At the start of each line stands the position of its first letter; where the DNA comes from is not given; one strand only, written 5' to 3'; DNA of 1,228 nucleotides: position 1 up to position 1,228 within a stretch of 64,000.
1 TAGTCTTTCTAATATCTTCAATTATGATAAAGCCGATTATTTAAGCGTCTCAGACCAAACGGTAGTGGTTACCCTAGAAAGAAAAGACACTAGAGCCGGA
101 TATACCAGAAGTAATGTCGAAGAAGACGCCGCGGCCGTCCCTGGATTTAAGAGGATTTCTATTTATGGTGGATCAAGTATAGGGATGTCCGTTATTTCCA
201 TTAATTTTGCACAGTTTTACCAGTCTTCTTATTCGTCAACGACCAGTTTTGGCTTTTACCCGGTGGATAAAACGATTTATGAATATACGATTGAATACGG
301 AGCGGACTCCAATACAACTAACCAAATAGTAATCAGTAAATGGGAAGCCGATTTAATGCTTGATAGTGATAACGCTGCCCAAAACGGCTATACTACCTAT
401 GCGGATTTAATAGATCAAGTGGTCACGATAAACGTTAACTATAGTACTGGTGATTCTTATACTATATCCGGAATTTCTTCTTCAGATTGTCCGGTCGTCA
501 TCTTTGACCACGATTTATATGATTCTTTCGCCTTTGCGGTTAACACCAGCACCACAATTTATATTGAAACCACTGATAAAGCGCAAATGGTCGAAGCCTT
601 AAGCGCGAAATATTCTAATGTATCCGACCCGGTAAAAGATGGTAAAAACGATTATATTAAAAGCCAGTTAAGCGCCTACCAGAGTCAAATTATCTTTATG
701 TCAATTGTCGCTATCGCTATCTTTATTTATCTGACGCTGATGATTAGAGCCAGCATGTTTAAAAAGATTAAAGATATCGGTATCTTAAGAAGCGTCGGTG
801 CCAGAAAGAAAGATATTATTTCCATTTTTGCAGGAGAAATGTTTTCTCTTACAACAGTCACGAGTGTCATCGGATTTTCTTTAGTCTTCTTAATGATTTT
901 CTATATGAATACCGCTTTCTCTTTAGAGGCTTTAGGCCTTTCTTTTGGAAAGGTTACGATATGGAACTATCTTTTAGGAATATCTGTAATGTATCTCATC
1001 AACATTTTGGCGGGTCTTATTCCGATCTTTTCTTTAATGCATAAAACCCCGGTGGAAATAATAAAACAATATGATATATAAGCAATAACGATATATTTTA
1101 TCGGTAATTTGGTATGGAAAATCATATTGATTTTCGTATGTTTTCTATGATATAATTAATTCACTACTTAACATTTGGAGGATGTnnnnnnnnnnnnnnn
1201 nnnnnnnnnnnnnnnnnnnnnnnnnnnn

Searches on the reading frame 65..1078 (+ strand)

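Call 84: search_protein_families(library=pfam, proteins=[window:65-1078:+], max_evalue=0.00001)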
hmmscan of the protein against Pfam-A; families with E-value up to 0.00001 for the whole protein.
window:65-1078:+ (338 aa): 1 family
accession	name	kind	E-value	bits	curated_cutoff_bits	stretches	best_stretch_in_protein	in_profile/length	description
PF02687.27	FtsX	-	5.1e-13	49.6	25.5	1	209-329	1-120/120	FtsX-like permease C-terminal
